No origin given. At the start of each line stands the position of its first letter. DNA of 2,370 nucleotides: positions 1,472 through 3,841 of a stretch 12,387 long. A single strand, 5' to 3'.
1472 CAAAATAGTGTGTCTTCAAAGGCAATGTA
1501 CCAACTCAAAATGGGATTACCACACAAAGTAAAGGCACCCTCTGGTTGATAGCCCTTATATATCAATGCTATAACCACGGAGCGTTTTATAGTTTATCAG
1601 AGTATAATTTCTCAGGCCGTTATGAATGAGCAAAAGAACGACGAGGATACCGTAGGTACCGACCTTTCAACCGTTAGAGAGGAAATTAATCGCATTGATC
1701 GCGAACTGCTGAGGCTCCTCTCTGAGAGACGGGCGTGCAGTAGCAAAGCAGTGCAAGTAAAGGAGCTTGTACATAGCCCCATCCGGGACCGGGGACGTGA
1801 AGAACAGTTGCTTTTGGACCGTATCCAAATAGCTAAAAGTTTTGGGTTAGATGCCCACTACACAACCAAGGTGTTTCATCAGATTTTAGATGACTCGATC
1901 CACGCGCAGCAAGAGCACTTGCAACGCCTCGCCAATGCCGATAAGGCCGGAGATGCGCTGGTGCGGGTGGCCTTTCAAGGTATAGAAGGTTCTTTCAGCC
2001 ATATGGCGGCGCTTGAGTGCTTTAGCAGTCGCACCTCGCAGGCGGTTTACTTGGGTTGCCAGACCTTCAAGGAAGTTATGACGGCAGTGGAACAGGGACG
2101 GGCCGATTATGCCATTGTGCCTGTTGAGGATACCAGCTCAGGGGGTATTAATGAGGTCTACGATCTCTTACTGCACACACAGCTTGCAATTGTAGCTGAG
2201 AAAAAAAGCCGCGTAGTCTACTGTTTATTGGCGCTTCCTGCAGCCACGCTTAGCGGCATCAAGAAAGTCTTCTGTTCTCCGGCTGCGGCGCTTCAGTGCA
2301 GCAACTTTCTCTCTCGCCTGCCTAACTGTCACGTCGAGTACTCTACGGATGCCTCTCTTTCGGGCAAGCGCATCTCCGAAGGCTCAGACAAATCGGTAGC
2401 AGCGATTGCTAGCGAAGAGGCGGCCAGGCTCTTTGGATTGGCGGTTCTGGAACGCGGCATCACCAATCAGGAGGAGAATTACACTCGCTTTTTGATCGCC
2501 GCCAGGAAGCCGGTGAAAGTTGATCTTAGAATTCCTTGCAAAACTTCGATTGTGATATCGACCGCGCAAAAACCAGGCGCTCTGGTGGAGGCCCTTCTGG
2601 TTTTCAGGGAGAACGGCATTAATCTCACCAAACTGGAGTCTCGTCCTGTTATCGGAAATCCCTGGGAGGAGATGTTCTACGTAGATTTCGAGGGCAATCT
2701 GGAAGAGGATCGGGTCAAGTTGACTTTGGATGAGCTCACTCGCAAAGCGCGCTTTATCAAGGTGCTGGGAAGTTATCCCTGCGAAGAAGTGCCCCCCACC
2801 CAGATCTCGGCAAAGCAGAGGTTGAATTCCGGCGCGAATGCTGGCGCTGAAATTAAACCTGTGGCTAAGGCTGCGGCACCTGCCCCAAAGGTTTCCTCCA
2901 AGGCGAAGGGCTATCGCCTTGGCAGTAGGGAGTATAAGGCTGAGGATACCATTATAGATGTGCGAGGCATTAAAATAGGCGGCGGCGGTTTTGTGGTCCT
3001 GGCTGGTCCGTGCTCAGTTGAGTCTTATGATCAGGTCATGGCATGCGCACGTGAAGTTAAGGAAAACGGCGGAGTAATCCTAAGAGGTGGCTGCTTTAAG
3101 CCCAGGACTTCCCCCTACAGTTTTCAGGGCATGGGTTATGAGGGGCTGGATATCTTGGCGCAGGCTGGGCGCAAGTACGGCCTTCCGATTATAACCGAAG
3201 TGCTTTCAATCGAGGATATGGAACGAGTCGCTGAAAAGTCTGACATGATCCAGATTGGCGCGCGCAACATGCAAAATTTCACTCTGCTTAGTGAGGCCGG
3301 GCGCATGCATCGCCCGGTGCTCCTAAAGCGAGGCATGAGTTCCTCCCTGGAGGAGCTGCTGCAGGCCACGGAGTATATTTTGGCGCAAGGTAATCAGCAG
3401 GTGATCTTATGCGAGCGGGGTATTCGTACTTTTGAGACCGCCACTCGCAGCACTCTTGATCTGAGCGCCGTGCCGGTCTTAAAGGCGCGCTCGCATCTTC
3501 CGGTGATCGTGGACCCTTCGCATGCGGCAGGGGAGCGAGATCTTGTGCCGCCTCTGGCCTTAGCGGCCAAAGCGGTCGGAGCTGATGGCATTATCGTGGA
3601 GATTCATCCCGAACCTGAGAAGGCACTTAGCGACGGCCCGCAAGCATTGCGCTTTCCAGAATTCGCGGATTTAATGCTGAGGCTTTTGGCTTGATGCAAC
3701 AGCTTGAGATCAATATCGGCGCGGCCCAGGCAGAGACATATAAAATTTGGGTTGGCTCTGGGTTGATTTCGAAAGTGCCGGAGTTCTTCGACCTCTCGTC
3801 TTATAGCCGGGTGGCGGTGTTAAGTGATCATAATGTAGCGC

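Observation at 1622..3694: Single-polypeptide fusion of a complete E. coli-type P-protein (CM-PDT-ACT) to a class I-beta DAHP synthase barrel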

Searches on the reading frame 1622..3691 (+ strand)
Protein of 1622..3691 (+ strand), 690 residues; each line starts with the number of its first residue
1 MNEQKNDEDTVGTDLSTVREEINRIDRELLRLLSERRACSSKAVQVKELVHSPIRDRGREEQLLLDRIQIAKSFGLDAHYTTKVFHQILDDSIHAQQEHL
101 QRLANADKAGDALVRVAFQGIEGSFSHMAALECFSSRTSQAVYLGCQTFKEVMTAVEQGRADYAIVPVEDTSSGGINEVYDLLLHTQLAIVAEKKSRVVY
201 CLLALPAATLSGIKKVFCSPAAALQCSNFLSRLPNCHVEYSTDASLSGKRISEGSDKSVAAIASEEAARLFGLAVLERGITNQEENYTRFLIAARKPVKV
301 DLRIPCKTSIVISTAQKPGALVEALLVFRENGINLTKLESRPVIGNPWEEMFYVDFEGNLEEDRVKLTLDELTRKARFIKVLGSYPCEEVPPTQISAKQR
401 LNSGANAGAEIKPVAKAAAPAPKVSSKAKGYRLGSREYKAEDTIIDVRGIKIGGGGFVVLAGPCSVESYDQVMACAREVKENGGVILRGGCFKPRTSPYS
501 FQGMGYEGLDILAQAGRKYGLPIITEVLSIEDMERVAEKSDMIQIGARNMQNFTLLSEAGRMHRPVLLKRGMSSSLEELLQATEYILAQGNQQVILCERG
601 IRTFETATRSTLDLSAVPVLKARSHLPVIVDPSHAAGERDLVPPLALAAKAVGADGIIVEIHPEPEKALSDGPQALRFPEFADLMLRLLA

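Call 5: search_protein_families(library=pfam, proteins=[window:1622-3691:+])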
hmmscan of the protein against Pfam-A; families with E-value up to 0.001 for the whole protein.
window:1622-3691:+ (690 aa): 5 families
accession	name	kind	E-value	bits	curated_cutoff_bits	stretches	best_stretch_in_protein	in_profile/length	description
PF00793.26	DAHP_synth_1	-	8.1e-80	268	25.5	1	444-681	3-254/270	DAHP synthetase I family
PF00800.23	PDT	-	7.4e-51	173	25.2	1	116-296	1-179/181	Prephenate dehydratase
PF01817.26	CM_2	-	6.3e-17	62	27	1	18-97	1-80/80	Chorismate mutase type II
PF03102.20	NeuB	-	6.4e-06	26.2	22.1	1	506-628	55-175/241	NeuB family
PF01842.31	ACT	-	7.4e-05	22.9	27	1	309-365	2-57/66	ACT domain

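Call 6: search_protein_families(library=ncbifam, proteins=[window:1622-3691:+])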
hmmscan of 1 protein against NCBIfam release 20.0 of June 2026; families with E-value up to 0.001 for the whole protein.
window:1622-3691:+ (690 aa): 28 families (the best 25 are shown)
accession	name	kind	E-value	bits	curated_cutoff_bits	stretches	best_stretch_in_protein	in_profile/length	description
NF006421.0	PRK08673.1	subfamily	1.3e-128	429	335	1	422-687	60-325/338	3-deoxy-7-phosphoheptulonate synthase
NF009239.0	PRK12595.1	equivalog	2.7e-117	391.7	279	2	431-686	93-348/360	bifunctional 3-deoxy-7-phosphoheptulonate synthase/chorismate mutase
NF007910.0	PRK10622.1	equivalog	7.1e-117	390.6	577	1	14-393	6-383/386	bifunctional chorismate mutase/prephenate dehydratase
TIGR01361.1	DAHP_synth_Bsub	equivalog_domain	2.6e-116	387.6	267.75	1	434-686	3-255/260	3-deoxy-7-phosphoheptulonate synthase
NF041229.1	BagF_FevY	exception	9.5e-96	320.9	700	1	429-684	63-318/340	phospho-2-dehydro-3-deoxyheptonate aldolase BagF/FevY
NF009933.0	PRK13396.1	subfamily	2.5e-94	316.1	486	1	456-688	101-334/352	3-deoxy-7-phosphoheptulonate synthase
NF008866.0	PRK11899.1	equivalog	5.6e-62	209.6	359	1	114-389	6-277/283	prephenate dehydratase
NF008865.0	PRK11898.1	equivalog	7.6e-62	209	219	1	115-389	3-280/284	prephenate dehydratase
NF003543.0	PRK05198.1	equivalog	4.4e-35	121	242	1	456-688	17-264/273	3-deoxy-8-phosphooctulonate synthase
TIGR01362.1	KDO8P_synth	equivalog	7.4e-35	120.4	314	1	457-688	3-249/258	3-deoxy-8-phosphooctulonate synthase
NF009109.0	PRK12457.1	equivalog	2.4e-23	82.8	457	1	457-682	17-259/281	3-deoxy-8-phosphooctulonate synthase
TIGR01797.1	CM_P_1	equivalog_domain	2.8e-21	75.5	73.7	1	15-97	1-83/83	chorismate mutase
TIGR01791.2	CM_archaeal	equivalog_domain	6.1e-13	48.6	66.95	1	16-96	2-82/83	chorismate mutase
NF008400.0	PRK11199.1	equivalog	8.1e-12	44.8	273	1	14-219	4-202/374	bifunctional chorismate mutase/prephenate dehydrogenase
NF004925.0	PRK06285.1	equivalog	8.1e-11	41.9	77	1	12-102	6-96/99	chorismate mutase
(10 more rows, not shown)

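Call 8: find_homologous_proteins(query=window:1622-3691:+, max_evalue=1e-20)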
Query window:1622-3691:+ (690 aa): 5593 proteins with E <= 1e-20 among 8000 candidates; the best 120 are listed.
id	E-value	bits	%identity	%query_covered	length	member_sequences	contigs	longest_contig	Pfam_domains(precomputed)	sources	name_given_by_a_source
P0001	0.0e+0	1522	100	100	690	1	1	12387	PF03102.21,PF00800.24,PF00793.27,PF01817.27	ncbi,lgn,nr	ncbi:MAG: bifunctional 3-deoxy-7-phosphoheptulonate synthase/chorismate mutase [Deltaproteobacteria 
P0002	0.0e+0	1120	73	98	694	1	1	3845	PF03102.21,PF00800.24,PF00793.27,PF01817.27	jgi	jgi:chorismate mutase / prephenate dehydratase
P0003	1.3e-296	1003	64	100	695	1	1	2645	PF03102.21,PF00800.24,PF01842.32,PF00793.27,PF01817.27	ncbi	-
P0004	8.8e-296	1000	65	98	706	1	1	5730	PF00800.24,PF00793.27,PF01817.27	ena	-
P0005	2.7e-294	996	66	96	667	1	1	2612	PF03102.21,PF00800.24,PF00793.27,PF01817.27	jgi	jgi:chorismate mutase/prephenate dehydratase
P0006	8.5e-286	967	65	98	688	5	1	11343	PF03102.21,PF00800.24,PF01842.32,PF00793.27,PF01817.27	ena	-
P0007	4.8e-285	965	64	98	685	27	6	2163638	PF00800.24,PF00793.27,PF01817.27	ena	-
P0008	7.5e-285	964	63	99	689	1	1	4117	PF00800.24,PF00793.27,PF01817.27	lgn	-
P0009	1.7e-283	960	62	99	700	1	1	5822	PF00800.24,PF00793.27,PF01817.27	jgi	jgi:chorismate mutase/prephenate dehydratase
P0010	3.9e-283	959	63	100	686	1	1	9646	PF00800.24,PF00793.27,PF01817.27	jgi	jgi:chorismate mutase/prephenate dehydratase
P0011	3.2e-282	956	63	98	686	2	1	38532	PF03102.21,PF00800.24,PF00793.27,PF01817.27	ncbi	-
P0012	4.9e-282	955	60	100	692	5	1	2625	PF03102.21,PF00800.24,PF01842.32,PF00793.27,PF01817.27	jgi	jgi:chorismate mutase/prephenate dehydratase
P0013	7.2e-282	954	61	100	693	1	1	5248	PF03102.21,PF00800.24,PF01842.32,PF00793.27,PF01817.27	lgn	-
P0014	1.0e-281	954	63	100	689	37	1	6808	PF00800.24,PF00793.27,PF01817.27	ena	-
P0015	1.2e-281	954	61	100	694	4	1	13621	PF00800.24,PF00793.27,PF01817.27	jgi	jgi:chorismate mutase/prephenate dehydratase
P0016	1.7e-281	953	62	98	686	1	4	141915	PF03102.21,PF00800.24,PF01842.32,PF00793.27,PF01817.27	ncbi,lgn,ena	-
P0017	6.3e-281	951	63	99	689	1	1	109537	PF00800.24,PF00793.27,PF01817.27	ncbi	-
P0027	7.6e-279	944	63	98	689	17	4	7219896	PF00800.24,PF00793.27,PF01817.27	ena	-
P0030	4.0e-278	942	63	98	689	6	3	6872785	PF00800.24,PF00793.27,PF01817.27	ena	-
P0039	1.5e-274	930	61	99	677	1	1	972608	PF00800.24,PF00793.27,PF01817.27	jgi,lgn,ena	-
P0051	3.1e-269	913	60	100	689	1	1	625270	PF03102.21,PF00800.24,PF00793.27,PF01817.27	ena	-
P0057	1.1e-266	904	59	99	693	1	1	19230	PF03102.21,PF00800.24,PF01842.32,PF00793.27,PF01817.27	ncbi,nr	ncbi:MAG: bifunctional 3-deoxy-7-phosphoheptulonate synthase/chorismate mutase [Deltaproteobacteria 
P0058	1.3e-266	904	60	98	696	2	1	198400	PF03102.21,PF00800.24,PF00793.27,PF01817.27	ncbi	-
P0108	6.1e-255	866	58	98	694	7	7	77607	PF03102.21,PF00800.24,PF01842.32,PF00793.27,PF01817.27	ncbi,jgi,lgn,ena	jgi:chorismate mutase/prephenate dehydratase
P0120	8.9e-253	858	56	99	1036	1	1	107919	PF00800.24,PF01063.25,PF00793.27,PF01817.27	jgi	jgi:chorismate mutase/prephenate dehydratase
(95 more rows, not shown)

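Call 20: find_related_loci(query=A1, collection=genome_contigs, flank=10000)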
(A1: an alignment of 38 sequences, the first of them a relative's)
Query A1 (690 aa) in genome_contigs; peptide patterns used: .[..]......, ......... (x = any residue, [..] = any of these).
600 stretches matched a pattern (row limit reached: there are more); 600 encode a relative of the query (tblastn E <= 1e-3); the best 80 are kept; 80 distinct loci.
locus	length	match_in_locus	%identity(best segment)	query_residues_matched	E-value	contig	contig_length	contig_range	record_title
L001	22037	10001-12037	56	1-688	0e+0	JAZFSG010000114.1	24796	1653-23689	MAG: Acidimicrobiia bacterium isolate BS1bin.31 BS1bin.31_114, whole genome shotgun sequence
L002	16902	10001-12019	54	14-688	0e+0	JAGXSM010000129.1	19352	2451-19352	MAG: Melioribacter sp. isolate CROMO_A_200 c_000000564207, whole genome shotgun sequence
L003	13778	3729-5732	56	4-685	0e+0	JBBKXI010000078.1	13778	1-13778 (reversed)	MAG: Acidimicrobiia bacterium isolate metabat_bins.171 k119_665984, whole genome shotgun sequence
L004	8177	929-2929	53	12-684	0e+0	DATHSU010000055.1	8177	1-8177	MAG TPA_asm: Ignavibacteriaceae bacterium isolate SMAG_U16059 k141_201381, whole genome shotgun sequence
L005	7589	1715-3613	52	14-658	0e+0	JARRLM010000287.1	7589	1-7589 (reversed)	MAG: Acidobacteriota bacterium isolate Spart_072_MAG scaffold_25836, whole genome shotgun sequence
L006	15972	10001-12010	49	13-690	0e+0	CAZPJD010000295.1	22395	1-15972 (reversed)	MAG TPA_asm: uncultured bacterium isolate binchicken_co200_86 genome assembly, contig: k141_1049680, whole genome shotgu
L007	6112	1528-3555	48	13-690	0e+0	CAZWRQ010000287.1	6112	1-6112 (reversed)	MAG TPA_asm: uncultured Holophagales bacterium isolate binchicken_co269_231 genome assembly, contig: NODE_13596_length_6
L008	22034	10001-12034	44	6-690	1e-177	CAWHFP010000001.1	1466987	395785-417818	MAG: uncultured Actinomycetes bacterium isolate MFD09603.bin.3.517 genome assembly, contig: contig_10319, whole genome s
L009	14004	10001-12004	44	13-688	5e-169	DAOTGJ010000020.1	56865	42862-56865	MAG TPA_asm: Candidatus Krumholzibacteriia bacterium isolate AMR_MDS_3080 NODE_540_length_56865_cov_20.227513, whole gen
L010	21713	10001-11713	42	118-688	3e-139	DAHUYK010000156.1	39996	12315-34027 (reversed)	MAG TPA_asm: Vulcanimicrobiota bacterium isolate clean1669 k141_666142, whole genome shotgun sequence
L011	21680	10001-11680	42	113-690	4e-125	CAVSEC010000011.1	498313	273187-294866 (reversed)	MAG: uncultured Gemmatimonadales bacterium isolate MFD02134.bin.2.180 genome assembly, contig: contig_41996, whole genom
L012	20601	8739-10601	38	103-682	2e-122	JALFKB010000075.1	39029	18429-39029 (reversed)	MAG: Clostridiales bacterium isolate SUG752 k141_543645, whole genome shotgun sequence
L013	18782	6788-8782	49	14-690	0e+0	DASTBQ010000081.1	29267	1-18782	MAG TPA_asm: Acidimicrobiia bacterium isolate SMAG_U770 k141_1519667, whole genome shotgun sequence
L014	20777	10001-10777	63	428-685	7e-100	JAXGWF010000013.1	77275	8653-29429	MAG: Geobacteraceae bacterium isolate AnMBR.bin460 bin460_13, whole genome shotgun sequence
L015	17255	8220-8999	61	431-690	9e-99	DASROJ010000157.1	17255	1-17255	MAG TPA_asm: Patescibacteria group bacterium isolate SMAG_U10265 k141_1676043, whole genome shotgun sequence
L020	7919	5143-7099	61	116-688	1e-97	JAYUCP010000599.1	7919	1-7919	MAG: Acidobacteriota bacterium isolate GFS_6987 GFS_6987_598, whole genome shotgun sequence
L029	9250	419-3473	58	15-685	1e-98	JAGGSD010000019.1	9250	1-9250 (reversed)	MAG: Syntrophobacterales bacterium isolate AUK013 PB_MANV_013_c_000000000709, whole genome shotgun sequence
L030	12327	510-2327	55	87-685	8e-97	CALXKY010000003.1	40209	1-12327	MAG: uncultured Spirochaetaceae bacterium isolate BRZ_FG__bin46 genome assembly, contig: BRZ_FG__NODE_1757_length_40209_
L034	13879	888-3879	59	13-689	7e-96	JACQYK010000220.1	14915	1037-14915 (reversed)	MAG: Deltaproteobacteria bacterium isolate NC_groundwater_1539_Pr4_S-0.65um_50_9 SR1-18-Sp65_coassembly_scaffold_277461,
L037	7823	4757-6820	59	423-685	1e-95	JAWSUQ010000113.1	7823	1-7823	MAG: Bacillota bacterium isolate B4G8CH4-15 NODE_113_length_7823_cov_2.837335, whole genome shotgun sequence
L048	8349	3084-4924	58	113-685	1e-94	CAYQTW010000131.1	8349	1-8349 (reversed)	MAG TPA_asm: uncultured Anaerolineales bacterium isolate binchicken_co355_303 genome assembly, contig: NODE_6773_length_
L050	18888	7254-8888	59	117-685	2e-94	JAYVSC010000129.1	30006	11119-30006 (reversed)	MAG: Spirochaetales bacterium isolate GL73_UP_concoct_77 GL73_UP_concoct_77_128, whole genome shotgun sequence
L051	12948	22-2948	61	114-685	1e-94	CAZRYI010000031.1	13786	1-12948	MAG TPA_asm: uncultured Nitrospirota bacterium isolate SRP128015_co1_49 genome assembly, contig: NODE_6722_length_13786_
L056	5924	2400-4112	57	116-685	3e-94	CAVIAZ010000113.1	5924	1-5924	bacterium isolate H07677-L1_cleanbin_000026 genome assembly, contig: Spades_H07677-L1_contig_8667, whole genome shotgun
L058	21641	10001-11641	57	116-685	3e-94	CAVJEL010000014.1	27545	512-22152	Ruminococcus intestinalis isolate H07682-L1_cleanbin_000046 genome assembly, contig: Spades_H07682-L1_contig_1294, whole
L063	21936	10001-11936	57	423-685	1e-93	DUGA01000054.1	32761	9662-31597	MAG TPA_asm: Candidatus Woesearchaeota archaeon isolate UBA10200 contig_322, whole genome shotgun sequence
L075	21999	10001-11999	60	116-685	7e-93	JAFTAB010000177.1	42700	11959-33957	MAG: Schwartzia sp. (in: firmicutes) isolate RGIG3630 Goat_Rumen.Co__c1948731, whole genome shotgun sequence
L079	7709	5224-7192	50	100-685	1e-92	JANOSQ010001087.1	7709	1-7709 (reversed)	MAG: Fimbriiglobus sp. isolate VAR_39_metabat_75_sub VAR_39_k141_1751754, whole genome shotgun sequence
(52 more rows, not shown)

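Call 22: list_cluster_members(proteins=[P0007, P0027, P0030, P0039, P0051, P0016, P0108, P0058, P0120, P0002])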
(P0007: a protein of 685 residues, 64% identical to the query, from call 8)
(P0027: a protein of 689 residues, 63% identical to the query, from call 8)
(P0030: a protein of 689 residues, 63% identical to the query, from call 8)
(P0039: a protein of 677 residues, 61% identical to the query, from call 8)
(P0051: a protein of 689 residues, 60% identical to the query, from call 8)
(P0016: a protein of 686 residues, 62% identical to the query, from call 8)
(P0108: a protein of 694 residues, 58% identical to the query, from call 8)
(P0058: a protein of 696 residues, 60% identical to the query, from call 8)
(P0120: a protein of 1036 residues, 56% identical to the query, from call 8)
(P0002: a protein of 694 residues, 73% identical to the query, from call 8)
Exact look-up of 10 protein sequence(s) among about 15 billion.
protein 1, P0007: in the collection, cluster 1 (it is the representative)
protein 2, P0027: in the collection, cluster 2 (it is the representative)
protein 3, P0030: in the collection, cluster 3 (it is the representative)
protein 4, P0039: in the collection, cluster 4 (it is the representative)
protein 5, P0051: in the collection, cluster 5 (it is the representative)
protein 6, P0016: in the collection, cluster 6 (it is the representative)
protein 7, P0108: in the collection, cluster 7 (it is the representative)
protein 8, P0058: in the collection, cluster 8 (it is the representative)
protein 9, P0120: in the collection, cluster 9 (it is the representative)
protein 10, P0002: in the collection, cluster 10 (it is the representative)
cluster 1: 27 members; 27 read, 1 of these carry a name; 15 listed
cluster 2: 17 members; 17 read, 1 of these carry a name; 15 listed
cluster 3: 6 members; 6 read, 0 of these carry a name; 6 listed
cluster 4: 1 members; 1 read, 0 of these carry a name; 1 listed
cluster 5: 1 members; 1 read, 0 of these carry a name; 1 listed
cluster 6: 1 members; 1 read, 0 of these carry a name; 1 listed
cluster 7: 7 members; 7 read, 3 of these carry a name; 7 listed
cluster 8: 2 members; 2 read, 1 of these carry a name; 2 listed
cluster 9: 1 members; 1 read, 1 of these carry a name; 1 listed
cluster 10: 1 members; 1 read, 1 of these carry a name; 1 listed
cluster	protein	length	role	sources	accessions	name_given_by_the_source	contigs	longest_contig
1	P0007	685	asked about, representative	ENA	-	-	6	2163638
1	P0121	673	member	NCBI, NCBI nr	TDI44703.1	MAG: 3-deoxy-7-phosphoheptulonate synthase [Acidobacteria bacterium] | MAG: 3-deoxy-7-phosphoheptulonate synthase [Acidobacteriota bacterium]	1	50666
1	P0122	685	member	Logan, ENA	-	-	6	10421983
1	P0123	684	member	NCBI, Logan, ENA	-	-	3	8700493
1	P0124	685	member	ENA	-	-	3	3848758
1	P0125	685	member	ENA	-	-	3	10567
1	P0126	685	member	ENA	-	-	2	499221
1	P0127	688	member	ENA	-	-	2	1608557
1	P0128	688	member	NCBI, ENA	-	-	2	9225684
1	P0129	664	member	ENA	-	-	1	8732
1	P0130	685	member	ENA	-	-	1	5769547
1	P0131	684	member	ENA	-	-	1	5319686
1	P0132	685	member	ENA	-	-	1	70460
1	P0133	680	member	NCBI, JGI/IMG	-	-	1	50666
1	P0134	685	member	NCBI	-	-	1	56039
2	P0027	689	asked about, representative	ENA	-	-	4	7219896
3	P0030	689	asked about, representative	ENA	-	-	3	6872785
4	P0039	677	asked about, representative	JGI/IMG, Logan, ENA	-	-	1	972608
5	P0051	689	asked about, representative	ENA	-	-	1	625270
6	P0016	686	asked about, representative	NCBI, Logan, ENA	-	-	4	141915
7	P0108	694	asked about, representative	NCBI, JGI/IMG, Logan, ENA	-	chorismate mutase/prephenate dehydratase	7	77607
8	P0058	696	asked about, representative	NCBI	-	-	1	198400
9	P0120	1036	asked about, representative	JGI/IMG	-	chorismate mutase/prephenate dehydratase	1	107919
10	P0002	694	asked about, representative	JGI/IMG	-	chorismate mutase / prephenate dehydratase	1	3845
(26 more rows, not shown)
